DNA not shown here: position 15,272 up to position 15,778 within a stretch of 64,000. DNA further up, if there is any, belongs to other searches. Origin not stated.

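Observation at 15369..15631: Promoter-equipped 69-aa ORF: Tat signal peptide fused to a short His/Pro-rich tail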

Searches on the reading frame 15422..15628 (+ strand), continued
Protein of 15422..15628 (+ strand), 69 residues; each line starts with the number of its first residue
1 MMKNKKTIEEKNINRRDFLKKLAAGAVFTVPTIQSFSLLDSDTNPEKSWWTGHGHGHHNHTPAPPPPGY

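Call 74: search_protein_families(library=pfam, proteins=[L009:6895-7938:-, L009:8259-9185:-, L036:6971-7921:-, L036:8300-9208:-, L027:6953-7909:-, L027:8197-9138:-], max_evalue=0.1)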
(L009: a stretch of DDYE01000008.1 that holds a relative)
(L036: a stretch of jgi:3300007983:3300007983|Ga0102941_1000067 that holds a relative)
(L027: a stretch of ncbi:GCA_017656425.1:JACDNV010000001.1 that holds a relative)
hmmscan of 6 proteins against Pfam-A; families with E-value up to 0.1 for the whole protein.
L009:6895-7938:- (347 aa): 5 families
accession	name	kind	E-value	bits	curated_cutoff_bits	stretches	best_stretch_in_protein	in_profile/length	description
PF14559.12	TPR_19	-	0.0041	17.8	25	0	250-281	24-55/68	Tetratricopeptide repeat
PF25077.1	DUF7800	-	0.016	15.8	27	0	59-109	15-63/89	Domain of unknown function (DUF7800)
PF16656.11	Pur_ac_phosph_N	-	0.032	15.2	30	1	59-125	12-84/93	Purple acid Phosphatase, N-terminal domain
PF13176.12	TPR_7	-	0.034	14.7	27.9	0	209-238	1-30/36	Tetratricopeptide repeat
PF21545.3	T7SS_EccA1_N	-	0.049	13.3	27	0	217-275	142-192/272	T7SS, ESX-1 secretion system protein EccA1, N-terminal domain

L009:8259-9185:- (308 aa): 14 families
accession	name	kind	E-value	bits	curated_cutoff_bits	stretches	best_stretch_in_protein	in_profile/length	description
PF14559.12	TPR_19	-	1.4e-11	45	25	2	206-270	3-57/68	Tetratricopeptide repeat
PF07719.23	TPR_2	-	1.4e-10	40.8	27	0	167-191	8-32/34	Tetratricopeptide repeat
PF13428.12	TPR_14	-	6.2e-09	36.1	23.5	0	161-202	2-43/44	Tetratricopeptide repeat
PF13181.12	TPR_8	-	3.9e-07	30.1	25.7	0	174-192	15-33/34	Tetratricopeptide repeat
PF16656.11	Pur_ac_phosph_N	-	1.9e-06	28.8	30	1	46-106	11-82/93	Purple acid Phosphatase, N-terminal domain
PF13424.12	TPR_12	-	1.1e-05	26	30.1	0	149-189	33-74/77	Tetratricopeptide repeat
PF00515.34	TPR_1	-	5.6e-05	23.2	27.8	0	196-226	3-33/34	Tetratricopeptide repeat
PF23914.1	TPR_CcmH_CycH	-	0.00011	22.5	42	1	167-252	57-147/158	Cytochrome c-type biogenesis protein H TPR domain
PF00041.27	fn3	-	0.00012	22.6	25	1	43-103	9-67/84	Fibronectin type III domain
PF25062.1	ARM_TT21_N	-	0.00025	21.3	40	1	129-231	103-205/222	Tetratricopeptide repeat protein 21 N-terminal ARM repeat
PF25077.1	DUF7800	-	0.0026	18.3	27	1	39-102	7-69/89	Domain of unknown function (DUF7800)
PF25063.1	ARM_TT21_C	-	0.0029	17.9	35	1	175-268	36-125/209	Tetratricopeptide repeat protein 21 C-terminal ARM domain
PF24575.1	TPR_Slam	-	0.0042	17.9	35.2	1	199-261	52-104/104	Surface lipoprotein assembly modifier, N-terminal TPR repeats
PF13174.12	TPR_6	-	0.006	17.6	26.3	0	242-262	4-24/33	Tetratricopeptide repeat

L036:6971-7921:- (316 aa): 4 families
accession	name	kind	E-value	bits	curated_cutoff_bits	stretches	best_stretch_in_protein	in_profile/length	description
PF16656.11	Pur_ac_phosph_N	-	5.5e-06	27.3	30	1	50-117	7-84/93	Purple acid Phosphatase, N-terminal domain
PF14559.12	TPR_19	-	0.0006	20.5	25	0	255-284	26-55/68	Tetratricopeptide repeat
PF25059.1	FN3_DSCAM-DSCAML_C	-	0.078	13.8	39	0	73-132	25-81/89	DSCAM/DSCAML C-terminal Fn3-like domain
PF00041.27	fn3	-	0.08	13.6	25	0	48-119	5-73/84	Fibronectin type III domain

L036:8300-9208:- (302 aa): 5 families
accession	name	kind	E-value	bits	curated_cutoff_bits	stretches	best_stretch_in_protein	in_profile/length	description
PF14559.12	TPR_19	-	8.2e-06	26.5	25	1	130-194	2-65/68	Tetratricopeptide repeat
PF07719.23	TPR_2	-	0.0017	18.8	27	0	155-185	3-33/34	Tetratricopeptide repeat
PF16656.11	Pur_ac_phosph_N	-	0.015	16.3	30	1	38-118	10-93/93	Purple acid Phosphatase, N-terminal domain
PF04733.20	Coatomer_E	-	0.016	15.1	21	0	129-170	141-181/290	Coatomer epsilon subunit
PF20092.4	DUF6483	-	0.04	14.7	24.1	0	164-184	55-75/119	Family of unknown function (DUF6483)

L027:6953-7909:- (318 aa): 6 families
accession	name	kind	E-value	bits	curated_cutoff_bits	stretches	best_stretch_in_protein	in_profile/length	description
PF07719.23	TPR_2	-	0.0015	19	27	0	129-154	6-31/34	Tetratricopeptide repeat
PF13174.12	TPR_6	-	0.0051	17.8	26.3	0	127-154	3-30/33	Tetratricopeptide repeat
PF14559.12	TPR_19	-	0.0056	17.4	25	0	135-164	2-31/68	Tetratricopeptide repeat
PF13181.12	TPR_8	-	0.0081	16.7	25.7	0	127-155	4-32/34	Tetratricopeptide repeat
PF13424.12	TPR_12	-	0.036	14.7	30.1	0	127-152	48-73/77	Tetratricopeptide repeat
PF00515.34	TPR_1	-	0.099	13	27.8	0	127-155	4-32/34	Tetratricopeptide repeat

L027:8197-9138:- (313 aa): 3 families
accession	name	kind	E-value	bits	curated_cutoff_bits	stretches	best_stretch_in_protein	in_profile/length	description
PF16656.11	Pur_ac_phosph_N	-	9.9e-07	29.7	30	1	48-107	11-81/93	Purple acid Phosphatase, N-terminal domain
PF25077.1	DUF7800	-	0.014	15.9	27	1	39-106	5-71/89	Domain of unknown function (DUF7800)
PF16655.11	PhoD_N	-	0.034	15.1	30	1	77-106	49-78/90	PhoD-like phosphatase, N-terminal domain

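Call 75: search_protein_families(library=ncbifam, proteins=[L009:6895-7938:-, L009:8259-9185:-, L036:6971-7921:-, L036:8300-9208:-, L009:9196-13617:-], max_evalue=0.1)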
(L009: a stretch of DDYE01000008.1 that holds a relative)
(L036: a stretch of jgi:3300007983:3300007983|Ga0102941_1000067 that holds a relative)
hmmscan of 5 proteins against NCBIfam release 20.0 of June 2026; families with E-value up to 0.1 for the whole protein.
L009:6895-7938:- (347 aa): 0 families

L009:8259-9185:- (308 aa): 7 families
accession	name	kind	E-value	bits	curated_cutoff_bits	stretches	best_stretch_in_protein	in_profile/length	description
TIGR02917.1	PEP_TPR_lipo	equivalog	2.1e-08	32.5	312.2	1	163-226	468-531/899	XrtA/PEP-CTERM system TPR-repeat protein PrsT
TIGR02521.1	type_IV_pilW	equivalog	1.1e-06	28.4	154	1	138-222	111-197/234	type IV pilus biogenesis/stability protein PilW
NF052415.1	T3SS_chap_SctY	equivalog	0.0011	19.4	70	0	166-223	12-69/106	type III secretion apparatus assembly chaperone SctY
TIGR02552.1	LcrH_SycD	equivalog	0.0025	17.5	104.8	1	174-272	32-120/136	SycD/LcrH family type III secretion system chaperone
NF033758.1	gliding_GltE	equivalog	0.0095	15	225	1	144-277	206-326/411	adventurous gliding motility TPR repeat lipoprotein GltE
NF008520.0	PRK11447.1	equivalog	0.028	12.2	858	1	172-253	363-445/1157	cellulose synthase complex outer membrane protein BcsC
NF047371.1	FlcA_CTERM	equivalog_domain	0.042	12.3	300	1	137-221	450-534/646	periplasmic flagellar collar protein FlcA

L036:6971-7921:- (316 aa): 0 families

L036:8300-9208:- (302 aa): 2 families
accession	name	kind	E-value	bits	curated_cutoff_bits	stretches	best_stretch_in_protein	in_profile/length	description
NF008757.0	PRK11788.1-5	equivalog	0.00013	21.2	363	1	129-223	190-285/388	lipopolysaccharide assembly protein LapB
TIGR02917.1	PEP_TPR_lipo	equivalog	0.00017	19.6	312.2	1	129-208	475-554/899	XrtA/PEP-CTERM system TPR-repeat protein PrsT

L009:9196-13617:- (1473 aa): 2 families
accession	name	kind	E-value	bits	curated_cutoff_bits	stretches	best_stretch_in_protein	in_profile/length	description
NF005176.1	PRK06655.1-1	equivalog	1.4e-05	25.1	230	1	1399-1460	93-155/197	flagellar hook assembly protein FlgD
NF009276.0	PRK12633.1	equivalog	0.039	13.7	383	1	1397-1458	122-184/234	flagellar basal body rod modification protein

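Call 78: find_related_loci(query=A4, collection=viral_contigs, flank=3000)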
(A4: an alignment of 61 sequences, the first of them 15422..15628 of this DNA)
Query A4 (69 aa) in viral_contigs; peptide patterns used: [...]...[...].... (x = any residue, [..] = any of these).
147 stretches matched a pattern, but none encodes a relative of the query by tblastn (E <= 1e-3).
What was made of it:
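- Tried and rejected: Viral contigs: no relatives were found (call 78).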
